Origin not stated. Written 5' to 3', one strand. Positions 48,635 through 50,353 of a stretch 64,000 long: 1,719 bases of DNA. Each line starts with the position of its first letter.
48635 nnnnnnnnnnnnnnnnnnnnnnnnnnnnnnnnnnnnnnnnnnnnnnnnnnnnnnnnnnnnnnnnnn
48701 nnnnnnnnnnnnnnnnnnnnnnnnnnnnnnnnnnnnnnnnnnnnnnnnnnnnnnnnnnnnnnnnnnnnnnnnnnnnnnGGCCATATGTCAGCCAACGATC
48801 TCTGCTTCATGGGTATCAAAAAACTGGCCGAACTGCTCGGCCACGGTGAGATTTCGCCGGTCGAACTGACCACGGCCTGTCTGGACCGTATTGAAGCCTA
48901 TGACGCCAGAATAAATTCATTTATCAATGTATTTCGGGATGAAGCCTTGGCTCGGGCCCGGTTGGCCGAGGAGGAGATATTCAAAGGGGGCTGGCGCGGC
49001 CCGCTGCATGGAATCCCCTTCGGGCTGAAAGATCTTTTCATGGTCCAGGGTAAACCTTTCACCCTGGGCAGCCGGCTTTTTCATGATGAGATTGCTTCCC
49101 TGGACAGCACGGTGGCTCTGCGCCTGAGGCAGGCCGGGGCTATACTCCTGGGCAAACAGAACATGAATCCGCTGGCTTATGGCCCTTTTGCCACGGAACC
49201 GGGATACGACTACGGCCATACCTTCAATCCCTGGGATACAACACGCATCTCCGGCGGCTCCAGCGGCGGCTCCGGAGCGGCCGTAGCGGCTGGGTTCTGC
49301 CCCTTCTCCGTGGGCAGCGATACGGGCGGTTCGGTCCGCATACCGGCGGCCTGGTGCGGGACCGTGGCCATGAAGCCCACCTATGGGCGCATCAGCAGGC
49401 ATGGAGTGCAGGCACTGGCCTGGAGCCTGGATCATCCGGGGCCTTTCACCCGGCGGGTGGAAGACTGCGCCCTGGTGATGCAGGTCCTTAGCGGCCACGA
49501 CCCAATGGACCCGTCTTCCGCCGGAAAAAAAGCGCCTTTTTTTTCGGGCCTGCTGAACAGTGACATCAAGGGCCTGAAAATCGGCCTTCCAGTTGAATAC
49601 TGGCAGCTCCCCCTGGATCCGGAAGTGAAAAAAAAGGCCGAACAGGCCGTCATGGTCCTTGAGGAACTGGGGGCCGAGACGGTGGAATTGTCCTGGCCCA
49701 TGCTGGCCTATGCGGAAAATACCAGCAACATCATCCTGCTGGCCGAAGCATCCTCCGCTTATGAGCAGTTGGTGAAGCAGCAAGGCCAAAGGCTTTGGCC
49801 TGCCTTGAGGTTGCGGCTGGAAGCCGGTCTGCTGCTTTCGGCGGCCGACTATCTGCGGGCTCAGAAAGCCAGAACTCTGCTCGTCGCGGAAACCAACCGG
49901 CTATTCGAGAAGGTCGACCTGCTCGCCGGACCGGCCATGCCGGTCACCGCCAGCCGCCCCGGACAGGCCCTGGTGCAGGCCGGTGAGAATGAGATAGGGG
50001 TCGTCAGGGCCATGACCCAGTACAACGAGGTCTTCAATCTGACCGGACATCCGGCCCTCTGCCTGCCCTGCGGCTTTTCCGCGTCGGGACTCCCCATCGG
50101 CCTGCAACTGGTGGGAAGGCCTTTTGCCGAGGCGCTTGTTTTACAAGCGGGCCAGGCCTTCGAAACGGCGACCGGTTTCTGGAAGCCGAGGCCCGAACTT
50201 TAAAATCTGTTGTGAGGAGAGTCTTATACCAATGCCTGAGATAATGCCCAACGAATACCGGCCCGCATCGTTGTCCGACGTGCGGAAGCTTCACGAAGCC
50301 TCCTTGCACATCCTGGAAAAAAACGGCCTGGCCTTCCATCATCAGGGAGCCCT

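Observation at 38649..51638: Eleven-gene hut operon without a recognisable formiminoglutamate step, but with importer, M20 hydrolase, amidase pair and an MttB methyltransferase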

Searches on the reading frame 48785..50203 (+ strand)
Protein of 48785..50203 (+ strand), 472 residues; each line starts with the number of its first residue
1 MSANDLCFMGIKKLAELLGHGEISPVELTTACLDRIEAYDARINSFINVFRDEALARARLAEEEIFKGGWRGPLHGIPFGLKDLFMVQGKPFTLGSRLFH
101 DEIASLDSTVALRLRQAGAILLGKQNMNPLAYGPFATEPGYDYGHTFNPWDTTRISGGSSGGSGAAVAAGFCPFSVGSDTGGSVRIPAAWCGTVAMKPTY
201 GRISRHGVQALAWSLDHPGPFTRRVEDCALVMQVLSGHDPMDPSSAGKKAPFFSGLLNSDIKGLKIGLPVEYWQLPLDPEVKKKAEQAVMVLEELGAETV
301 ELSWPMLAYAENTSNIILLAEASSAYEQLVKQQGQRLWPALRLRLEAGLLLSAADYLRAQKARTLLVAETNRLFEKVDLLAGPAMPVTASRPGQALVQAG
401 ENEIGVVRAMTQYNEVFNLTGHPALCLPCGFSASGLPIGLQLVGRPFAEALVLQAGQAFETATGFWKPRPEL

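Call 3: search_protein_families(library=pfam, proteins=[window:48785-50203:+])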
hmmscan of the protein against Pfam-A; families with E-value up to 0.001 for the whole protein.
window:48785-50203:+ (472 aa): 1 family
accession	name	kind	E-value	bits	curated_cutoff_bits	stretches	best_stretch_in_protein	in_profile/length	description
PF01425.27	Amidase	-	1.5e-118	397.1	27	1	27-453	1-445/445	Amidase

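Call 4: search_protein_families(library=ncbifam, proteins=[window:48785-50203:+])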
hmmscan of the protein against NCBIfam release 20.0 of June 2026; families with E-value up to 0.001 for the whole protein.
window:48785-50203:+ (472 aa): 26 families (the best 25 are shown)
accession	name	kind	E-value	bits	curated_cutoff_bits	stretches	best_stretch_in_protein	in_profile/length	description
NF004815.0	PRK06169.1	equivalog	1.3e-110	370.1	506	1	11-467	12-463/471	amidase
TIGR00132.1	gatA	equivalog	2.8e-106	356.1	481.1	2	16-329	3-311/466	Asp-tRNA(Asn)/Glu-tRNA(Gln) amidotransferase subunit GatA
NF006631.0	PRK09201.1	equivalog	2.9e-106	356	461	1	8-462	6-454/466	AtzE family amidohydrolase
TIGR02715.1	amido_AtzE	subfamily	1.7e-101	340.4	425.75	1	14-461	5-446/452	AtzE family amidohydrolase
NF005450.0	PRK07042.1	equivalog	5.3e-86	288.9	458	1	11-471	9-460/464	amidase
NF005688.0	PRK07488.1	equivalog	1.1e-81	275.2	532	1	4-465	6-468/474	indoleacetamide hydrolase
NF005686.0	PRK07486.1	subfamily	2.3e-79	267.3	465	1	3-469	8-479/486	amidase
NF009119.0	PRK12470.1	equivalog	2.5e-79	267.5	498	1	1-470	1-459/462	amidase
NF005687.0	PRK07487.1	subfamily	1.1e-78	265.1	428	1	12-466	11-459/468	amidase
NF005565.0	PRK07235.1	subfamily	6.3e-76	256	545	2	67-317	81-331/506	amidase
NF004816.0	PRK06170.1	equivalog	8.9e-76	255.5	503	1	3-467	6-486/493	amidase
NF005460.0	PRK07056.1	subfamily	4.2e-75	253.4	447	1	10-462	9-452/457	amidase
NF004717.0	PRK06061.1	equivalog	1.8e-72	244.6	498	1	7-470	15-474/483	amidase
NF004766.0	PRK06102.1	equivalog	1.4e-68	232.1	559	1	9-460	8-448/455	amidase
NF006043.0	PRK08186.1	subfamily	3.7e-65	220.5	487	1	9-463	7-448/600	allophanate hydrolase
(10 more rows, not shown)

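Call 10: find_encoding_contigs(protein=window:48785-50203:+, flank=10000, max_places=6)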
Protein window:48785-50203:+ (472 aa): no gene with exactly this product is on record in the collection.

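Call 11: find_homologous_proteins(query=window:48785-50203:+, max_evalue=1e-30)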
Query window:48785-50203:+ (472 aa): 7853 proteins with E <= 1e-30 among 8000 candidates; the best 120 are listed.
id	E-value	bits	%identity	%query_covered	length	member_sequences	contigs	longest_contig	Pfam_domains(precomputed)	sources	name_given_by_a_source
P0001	0.0e+0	1057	98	100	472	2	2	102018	PF01425.27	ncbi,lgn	-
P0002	4.1e-270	914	85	100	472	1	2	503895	PF01425.27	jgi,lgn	jgi:aspartyl-tRNA(Asn)/glutamyl-tRNA(Gln) amidotransferase subunit A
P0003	1.2e-254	863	80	100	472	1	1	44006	PF01425.27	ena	-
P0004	3.6e-248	842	80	98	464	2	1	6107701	PF01425.27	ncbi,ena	-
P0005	5.3e-241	818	77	98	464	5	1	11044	PF01425.27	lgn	-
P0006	1.4e-237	807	76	98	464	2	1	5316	PF01425.27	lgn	-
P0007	1.7e-236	804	74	99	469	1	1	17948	PF01425.27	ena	-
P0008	6.5e-229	779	71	100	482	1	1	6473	PF01425.27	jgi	jgi:aspartyl-tRNA(Asn)/glutamyl-tRNA(Gln) amidotransferase subunit A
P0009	2.0e-227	774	72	100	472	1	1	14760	PF01425.27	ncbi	ncbi:MAG: amidase [Pseudomonadota bacterium]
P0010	2.8e-227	773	71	100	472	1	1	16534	PF01425.27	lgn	-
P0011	5.8e-217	739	68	100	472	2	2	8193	PF01425.27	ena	-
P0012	2.1e-204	698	67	99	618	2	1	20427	PF01425.27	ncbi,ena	-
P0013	8.0e-170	584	56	100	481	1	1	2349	PF01425.27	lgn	-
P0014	1.0e-165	570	56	100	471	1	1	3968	PF01425.27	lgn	-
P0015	2.9e-164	565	56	100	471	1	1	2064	PF01425.27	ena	-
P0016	3.4e-164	565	54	100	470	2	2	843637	PF01425.27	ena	-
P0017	9.5e-164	564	55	100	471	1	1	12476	PF01425.27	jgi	jgi:aspartyl-tRNA(Asn)/glutamyl-tRNA(Gln) amidotransferase subunit A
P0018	4.2e-163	562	54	100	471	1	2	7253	PF01425.27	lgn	-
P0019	2.6e-162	559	54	100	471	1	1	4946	PF01425.27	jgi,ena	-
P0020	8.3e-162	557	56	100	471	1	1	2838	PF01425.27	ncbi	-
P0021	1.7e-161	556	54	100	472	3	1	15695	PF01425.27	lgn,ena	-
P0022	6.8e-161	554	53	100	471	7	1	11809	PF01425.27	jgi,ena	-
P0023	9.3e-161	554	52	100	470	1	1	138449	PF01425.27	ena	-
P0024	1.9e-160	553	54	100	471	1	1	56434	PF01425.27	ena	-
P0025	3.4e-160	552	52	100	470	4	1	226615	PF01425.27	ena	-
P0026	6.0e-160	551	54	100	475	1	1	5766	PF01425.27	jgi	jgi:aspartyl-tRNA(Asn)/glutamyl-tRNA(Gln) amidotransferase subunit A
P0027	1.7e-159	550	53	100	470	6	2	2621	PF01425.27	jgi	jgi:aspartyl-tRNA(Asn)/glutamyl-tRNA(Gln) amidotransferase subunit A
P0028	2.9e-159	549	54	100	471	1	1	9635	PF01425.27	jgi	jgi:aspartyl-tRNA(Asn)/glutamyl-tRNA(Gln) amidotransferase subunit A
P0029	4.7e-159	548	51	100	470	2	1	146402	PF01425.27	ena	-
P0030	1.0e-158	547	53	100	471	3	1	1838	PF01425.27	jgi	-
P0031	1.1e-158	547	53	100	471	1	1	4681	PF01425.27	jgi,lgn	jgi:aspartyl-tRNA(Asn)/glutamyl-tRNA(Gln) amidotransferase subunit A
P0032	1.3e-158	547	52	100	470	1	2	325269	PF01425.27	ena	-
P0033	1.4e-158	547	52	100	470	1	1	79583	PF01425.27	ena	-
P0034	2.9e-158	546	54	100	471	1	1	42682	PF01425.27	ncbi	-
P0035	3.9e-158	545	54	100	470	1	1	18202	PF01425.27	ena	-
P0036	3.9e-158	545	54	100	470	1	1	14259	PF01425.27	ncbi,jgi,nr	ncbi:MAG: amidase [Dehalococcoidia bacterium]|jgi:aspartyl-tRNA(Asn)/glutamyl-tRNA(Gln) amidotransfe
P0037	7.4e-158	544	51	100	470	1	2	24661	PF01425.27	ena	-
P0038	5.3e-157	542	54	100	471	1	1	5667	PF01425.27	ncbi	-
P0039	7.2e-157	541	53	100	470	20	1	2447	PF01425.27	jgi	jgi:aspartyl-tRNA(Asn)/glutamyl-tRNA(Gln) amidotransferase subunit A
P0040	7.3e-157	541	53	99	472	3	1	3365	PF01425.27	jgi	jgi:aspartyl-tRNA(Asn)/glutamyl-tRNA(Gln) amidotransferase subunit A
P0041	1.2e-156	540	52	100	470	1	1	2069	PF01425.27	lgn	-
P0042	2.0e-156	540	51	100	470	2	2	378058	PF01425.27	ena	-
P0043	2.3e-156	539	52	100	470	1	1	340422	PF01425.27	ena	-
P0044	2.5e-156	539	51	100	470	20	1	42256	PF01425.27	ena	-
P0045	3.0e-156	539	52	100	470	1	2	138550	PF01425.27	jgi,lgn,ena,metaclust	metaclust:\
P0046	4.4e-156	539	53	100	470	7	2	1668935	PF01425.27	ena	-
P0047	5.0e-156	538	52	99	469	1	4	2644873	PF01425.27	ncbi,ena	-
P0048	5.5e-156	538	52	100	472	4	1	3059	PF01425.27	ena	-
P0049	6.4e-156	538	54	100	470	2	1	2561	PF01425.27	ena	-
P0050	6.5e-156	538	53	100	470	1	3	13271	PF01425.27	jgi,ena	jgi:aspartyl-tRNA(Asn)/glutamyl-tRNA(Gln) amidotransferase subunit A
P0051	7.3e-156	538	53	100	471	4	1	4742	PF01425.27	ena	-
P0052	9.4e-156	537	51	100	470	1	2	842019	PF01425.27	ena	-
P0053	9.5e-156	537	53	100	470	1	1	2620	PF01425.27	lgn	-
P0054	1.1e-155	537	54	99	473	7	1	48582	PF01425.27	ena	-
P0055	1.1e-155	537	52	100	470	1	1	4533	PF01425.27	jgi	jgi:aspartyl-tRNA(Asn)/glutamyl-tRNA(Gln) amidotransferase subunit A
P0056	1.2e-155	537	52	100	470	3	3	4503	PF01425.27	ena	-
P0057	1.3e-155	537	52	99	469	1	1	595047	PF01425.27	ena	-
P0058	1.3e-155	537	52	100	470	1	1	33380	PF01425.27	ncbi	-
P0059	1.3e-155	537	53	97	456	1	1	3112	PF01425.27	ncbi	-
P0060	1.5e-155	537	51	100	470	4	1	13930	PF01425.27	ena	-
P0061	1.6e-155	537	53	100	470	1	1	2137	PF01425.27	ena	-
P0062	1.9e-155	536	52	99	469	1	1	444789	PF01425.27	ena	-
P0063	1.9e-155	536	54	100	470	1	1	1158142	PF01425.27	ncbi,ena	-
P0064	2.2e-155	536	52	100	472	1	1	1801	PF01425.27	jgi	jgi:aspartyl-tRNA(Asn)/glutamyl-tRNA(Gln) amidotransferase subunit A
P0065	2.4e-155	536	53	100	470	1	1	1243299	PF01425.27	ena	-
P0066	2.4e-155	536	52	100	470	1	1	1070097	PF01425.27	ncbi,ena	-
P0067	2.6e-155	536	53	100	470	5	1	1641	PF01425.27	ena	-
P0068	2.6e-155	536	54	100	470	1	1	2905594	PF01425.27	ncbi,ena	-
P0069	2.9e-155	536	52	100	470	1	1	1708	PF01425.27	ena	-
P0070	3.0e-155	536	53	100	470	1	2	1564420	PF01425.27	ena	-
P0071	3.0e-155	536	53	100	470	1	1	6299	PF01425.27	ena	-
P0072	3.1e-155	536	53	100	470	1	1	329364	PF01425.27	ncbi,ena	-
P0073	3.1e-155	536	53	99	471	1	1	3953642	PF01425.27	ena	-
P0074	3.4e-155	536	50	100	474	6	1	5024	PF01425.27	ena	-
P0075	3.5e-155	536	53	100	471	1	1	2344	PF01425.27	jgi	jgi:aspartyl-tRNA(Asn)/glutamyl-tRNA(Gln) amidotransferase subunit A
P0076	4.2e-155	535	52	99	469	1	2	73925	PF01425.27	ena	-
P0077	4.2e-155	535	51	100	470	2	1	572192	PF01425.27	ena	-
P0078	4.2e-155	535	50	100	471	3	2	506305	PF01425.27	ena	-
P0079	4.8e-155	535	52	100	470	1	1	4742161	PF01425.27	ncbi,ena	-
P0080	5.2e-155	535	53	100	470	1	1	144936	PF01425.27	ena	-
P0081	5.3e-155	535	54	100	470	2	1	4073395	PF01425.27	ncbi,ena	-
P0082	5.4e-155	535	54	99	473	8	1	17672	PF01425.27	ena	-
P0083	5.7e-155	535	52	99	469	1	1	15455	PF01425.27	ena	-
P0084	5.7e-155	535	53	100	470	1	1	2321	PF01425.27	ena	-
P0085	6.3e-155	535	53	100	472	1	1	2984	PF01425.27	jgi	jgi:aspartyl-tRNA(Asn)/glutamyl-tRNA(Gln) amidotransferase subunit A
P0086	6.6e-155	535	53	100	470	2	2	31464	PF01425.27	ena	-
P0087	7.8e-155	534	53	100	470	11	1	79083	PF01425.27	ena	-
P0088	9.1e-155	534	52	100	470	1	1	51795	PF01425.27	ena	-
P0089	9.8e-155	534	52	100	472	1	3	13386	PF01425.27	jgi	jgi:aspartyl-tRNA(Asn)/glutamyl-tRNA(Gln) amidotransferase subunit A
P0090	1.0e-154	534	52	99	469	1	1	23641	PF01425.27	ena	-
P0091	1.1e-154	534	54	100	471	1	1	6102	PF01425.27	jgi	jgi:aspartyl-tRNA(Asn)/glutamyl-tRNA(Gln) amidotransferase subunit A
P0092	1.2e-154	534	53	100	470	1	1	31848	PF01425.27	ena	-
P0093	1.4e-154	534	51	100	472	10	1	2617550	PF01425.27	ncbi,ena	-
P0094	1.4e-154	534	50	100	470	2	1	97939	PF01425.27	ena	-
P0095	1.4e-154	534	53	100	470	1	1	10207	PF01425.27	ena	-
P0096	1.5e-154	533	52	100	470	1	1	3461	PF01425.27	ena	-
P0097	1.6e-154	533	53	100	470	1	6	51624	PF01425.27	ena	-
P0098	1.7e-154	533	53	100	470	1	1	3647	PF01425.27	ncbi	-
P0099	1.8e-154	533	54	100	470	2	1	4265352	PF01425.27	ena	-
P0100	1.8e-154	533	53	100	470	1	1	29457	PF01425.27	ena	-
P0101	1.8e-154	533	53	100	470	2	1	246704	PF01425.27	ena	-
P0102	1.9e-154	533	53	100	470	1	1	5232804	PF01425.27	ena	-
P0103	2.0e-154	533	52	100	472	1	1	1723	PF01425.27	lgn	-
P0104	2.5e-154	533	53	100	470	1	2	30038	PF01425.27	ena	-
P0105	3.1e-154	532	53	100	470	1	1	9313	PF01425.27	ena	-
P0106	3.2e-154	532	52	100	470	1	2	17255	PF01425.27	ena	-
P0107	3.3e-154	532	51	100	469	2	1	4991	PF01425.27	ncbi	-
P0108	3.4e-154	532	52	100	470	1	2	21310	PF01425.27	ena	-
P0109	3.4e-154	532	53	100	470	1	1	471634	PF01425.27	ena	-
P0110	3.4e-154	532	53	100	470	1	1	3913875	PF01425.27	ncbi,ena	-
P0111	3.6e-154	532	53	100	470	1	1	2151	PF01425.27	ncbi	-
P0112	3.7e-154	532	53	100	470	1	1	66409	PF01425.27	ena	-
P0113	4.1e-154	532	52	100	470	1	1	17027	PF01425.27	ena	-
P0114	4.1e-154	532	52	100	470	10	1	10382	PF01425.27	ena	-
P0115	4.3e-154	532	52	100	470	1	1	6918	PF01425.27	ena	-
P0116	4.3e-154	532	52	100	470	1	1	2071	PF01425.27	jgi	jgi:aspartyl-tRNA(Asn)/glutamyl-tRNA(Gln) amidotransferase subunit A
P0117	4.6e-154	532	53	100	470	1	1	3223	PF01425.27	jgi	-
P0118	4.9e-154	532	54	100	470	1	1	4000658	PF01425.27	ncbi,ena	-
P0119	5.2e-154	532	53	100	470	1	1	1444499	PF01425.27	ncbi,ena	-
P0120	5.4e-154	532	53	100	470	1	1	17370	PF01425.27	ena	-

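Call 12: find_encoding_contigs(protein=P0001, flank=10000, max_places=2)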
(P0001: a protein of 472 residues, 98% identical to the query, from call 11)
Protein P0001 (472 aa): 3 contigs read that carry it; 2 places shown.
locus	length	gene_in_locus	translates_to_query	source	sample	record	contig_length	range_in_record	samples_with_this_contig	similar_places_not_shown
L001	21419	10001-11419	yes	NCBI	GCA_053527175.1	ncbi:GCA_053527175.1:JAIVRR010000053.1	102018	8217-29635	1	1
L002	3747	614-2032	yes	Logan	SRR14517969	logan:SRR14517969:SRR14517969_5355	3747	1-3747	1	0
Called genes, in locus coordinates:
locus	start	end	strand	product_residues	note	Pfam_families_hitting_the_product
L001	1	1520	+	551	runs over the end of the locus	PF17391:Urocanase_N, PF01175:Urocanase, PF17392:Urocanase_C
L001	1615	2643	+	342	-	PF01547:SBP_bac_1, PF13416:SBP_bac_8, PF13531:SBP_bac_11, PF13343:SBP_bac_6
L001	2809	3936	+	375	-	PF03215:Rad17 (weak), PF00005:ABC_tran, PF13304:AAA_21 (faint), PF08402:TOBE_2 (weak)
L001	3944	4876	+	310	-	PF00528:BPD_transp_1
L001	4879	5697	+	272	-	PF00528:BPD_transp_1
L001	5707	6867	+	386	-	PF01546:Peptidase_M20, PF07687:M20_dimer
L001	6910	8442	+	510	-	PF00221:Lyase_aromatic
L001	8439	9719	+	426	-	PF22039:HUTI_composite_bact (weak), PF01979:Amidohydro_1, PF07969:Amidohydro_3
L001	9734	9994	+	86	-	-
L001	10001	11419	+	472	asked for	PF01425:Amidase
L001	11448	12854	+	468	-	PF06253:MTTB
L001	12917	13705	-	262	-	PF01177:Asp_Glu_race (faint)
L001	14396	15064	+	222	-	PF02607:B12-binding_2, PF02310:B12-binding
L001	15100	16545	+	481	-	PF06253:MTTB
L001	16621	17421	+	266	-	PF00809:Pterin_bind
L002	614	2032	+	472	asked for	PF01425:Amidase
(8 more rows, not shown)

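Call 13: find_encoding_contigs(protein=P0004, flank=10000, max_places=2)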
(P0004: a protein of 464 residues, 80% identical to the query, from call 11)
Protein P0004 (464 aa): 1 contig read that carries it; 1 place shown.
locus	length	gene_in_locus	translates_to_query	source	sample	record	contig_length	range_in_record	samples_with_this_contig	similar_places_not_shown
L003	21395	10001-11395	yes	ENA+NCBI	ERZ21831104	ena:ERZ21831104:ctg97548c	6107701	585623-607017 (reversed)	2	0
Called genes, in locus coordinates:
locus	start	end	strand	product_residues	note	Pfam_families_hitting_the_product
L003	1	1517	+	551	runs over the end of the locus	PF17391:Urocanase_N, PF01175:Urocanase, PF17392:Urocanase_C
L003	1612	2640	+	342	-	PF01547:SBP_bac_1, PF13416:SBP_bac_8, PF13531:SBP_bac_11, PF13343:SBP_bac_6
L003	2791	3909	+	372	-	PF00005:ABC_tran, PF13304:AAA_21 (faint), PF08402:TOBE_2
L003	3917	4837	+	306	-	PF00528:BPD_transp_1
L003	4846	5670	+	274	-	PF00528:BPD_transp_1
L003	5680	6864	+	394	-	PF01546:Peptidase_M20, PF07687:M20_dimer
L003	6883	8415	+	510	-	PF00221:Lyase_aromatic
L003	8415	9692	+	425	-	PF01979:Amidohydro_1, PF07969:Amidohydro_3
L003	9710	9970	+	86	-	-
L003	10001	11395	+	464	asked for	PF01425:Amidase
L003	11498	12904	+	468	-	PF06253:MTTB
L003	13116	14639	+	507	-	PF01656:CbiA, PF13500:AAA_26, PF07685:GATase_3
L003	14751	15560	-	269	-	-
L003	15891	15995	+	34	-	-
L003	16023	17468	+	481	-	PF06253:MTTB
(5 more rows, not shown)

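Call 14: find_encoding_contigs(protein=P0012, flank=10000, max_places=2)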
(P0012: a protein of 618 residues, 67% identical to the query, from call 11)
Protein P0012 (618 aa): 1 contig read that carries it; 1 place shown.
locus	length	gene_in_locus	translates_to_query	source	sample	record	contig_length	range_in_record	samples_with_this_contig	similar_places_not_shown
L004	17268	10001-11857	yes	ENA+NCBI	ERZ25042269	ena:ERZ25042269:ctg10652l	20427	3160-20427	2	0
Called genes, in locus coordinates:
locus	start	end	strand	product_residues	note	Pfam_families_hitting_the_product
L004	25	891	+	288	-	PF17391:Urocanase_N, PF01175:Urocanase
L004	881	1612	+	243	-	PF17392:Urocanase_C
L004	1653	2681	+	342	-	PF01547:SBP_bac_1, PF13416:SBP_bac_8, PF13531:SBP_bac_11, PF13343:SBP_bac_6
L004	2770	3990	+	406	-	PF03215:Rad17 (faint), PF00005:ABC_tran, PF00004:AAA (faint), PF13304:AAA_21 (faint), PF08402:TOBE_2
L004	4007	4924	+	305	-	PF00528:BPD_transp_1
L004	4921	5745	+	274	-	PF00528:BPD_transp_1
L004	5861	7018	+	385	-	PF01546:Peptidase_M20, PF07687:M20_dimer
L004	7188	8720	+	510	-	PF00221:Lyase_aromatic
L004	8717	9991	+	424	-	PF22039:HUTI_composite_bact (faint), PF07969:Amidohydro_3 (weak), PF01979:Amidohydro_1, PF07969:Amidohydro_3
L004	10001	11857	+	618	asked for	PF01425:Amidase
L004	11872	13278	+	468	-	PF06253:MTTB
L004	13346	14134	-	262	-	-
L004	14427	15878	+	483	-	PF06253:MTTB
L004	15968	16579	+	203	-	PF00392:GntR, PF07729:FCD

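Call 15: find_encoding_contigs(protein=P0009, flank=10000, max_places=2)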
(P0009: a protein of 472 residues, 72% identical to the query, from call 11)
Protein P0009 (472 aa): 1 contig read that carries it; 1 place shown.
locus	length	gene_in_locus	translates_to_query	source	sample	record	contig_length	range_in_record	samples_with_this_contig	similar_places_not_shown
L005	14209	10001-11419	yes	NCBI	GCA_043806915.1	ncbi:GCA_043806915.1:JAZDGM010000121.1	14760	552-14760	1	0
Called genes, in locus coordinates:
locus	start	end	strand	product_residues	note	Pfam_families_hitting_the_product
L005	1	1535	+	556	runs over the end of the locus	PF17391:Urocanase_N, PF01175:Urocanase, PF17392:Urocanase_C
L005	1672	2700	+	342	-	PF01547:SBP_bac_1, PF13531:SBP_bac_11, PF13416:SBP_bac_8, PF13343:SBP_bac_6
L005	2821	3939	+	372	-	PF00005:ABC_tran, PF13304:AAA_21 (faint), PF08402:TOBE_2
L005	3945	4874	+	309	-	PF00528:BPD_transp_1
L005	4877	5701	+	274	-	PF00528:BPD_transp_1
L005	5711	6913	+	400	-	PF01546:Peptidase_M20, PF07687:M20_dimer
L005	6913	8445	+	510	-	PF00221:Lyase_aromatic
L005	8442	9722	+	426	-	PF01979:Amidohydro_1, PF07969:Amidohydro_3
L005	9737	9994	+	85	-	-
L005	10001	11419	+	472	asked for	PF01425:Amidase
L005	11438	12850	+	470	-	PF06253:MTTB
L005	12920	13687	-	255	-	PF01177:Asp_Glu_race (faint)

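Call 16: find_encoding_contigs(protein=P0068, flank=10000, max_places=2)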
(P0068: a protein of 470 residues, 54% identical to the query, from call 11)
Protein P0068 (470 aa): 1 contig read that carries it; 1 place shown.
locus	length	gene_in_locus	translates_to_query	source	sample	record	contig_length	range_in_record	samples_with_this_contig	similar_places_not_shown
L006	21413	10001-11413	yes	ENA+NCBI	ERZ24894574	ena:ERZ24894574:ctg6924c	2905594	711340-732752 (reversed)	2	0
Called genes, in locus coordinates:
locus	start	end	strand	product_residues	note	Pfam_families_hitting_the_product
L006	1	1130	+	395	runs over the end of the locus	PF00174:Oxidored_molyb, PF03404:Mo-co_dimer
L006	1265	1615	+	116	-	PF07883:Cupin_2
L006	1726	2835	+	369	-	PF00174:Oxidored_molyb, PF03404:Mo-co_dimer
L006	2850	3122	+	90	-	-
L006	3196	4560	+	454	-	PF07690:MFS_1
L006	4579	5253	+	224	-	PF04199:Cyclase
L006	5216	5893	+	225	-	PF01725:Ham1p_like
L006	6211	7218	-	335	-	PF18152:DAHP_snth_FXD, PF00793:DAHP_synth_1, PF03102:NeuB (weak)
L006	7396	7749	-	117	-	PF07736:CM_1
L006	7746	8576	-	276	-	PF00290:Trp_syntA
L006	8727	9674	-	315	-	-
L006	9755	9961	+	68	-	-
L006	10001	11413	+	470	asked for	PF01425:Amidase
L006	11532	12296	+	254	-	PF00702:Hydrolase, PF13419:HAD_2, PF13242:Hydrolase_like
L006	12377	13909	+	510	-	PF00982:Glyco_transf_20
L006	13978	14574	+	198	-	-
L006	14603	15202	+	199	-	PF12850:Metallophos_2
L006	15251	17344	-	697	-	PF03030:H_PPase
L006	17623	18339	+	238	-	PF01812:5-FTHF_cyc-lig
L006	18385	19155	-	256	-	-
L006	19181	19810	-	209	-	PF11716:MDMPI_N (weak)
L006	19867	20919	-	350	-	PF02615:Ldh_2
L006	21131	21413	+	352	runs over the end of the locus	PF02912:Phe_tRNA-synt_N, PF01409:tRNA-synt_2d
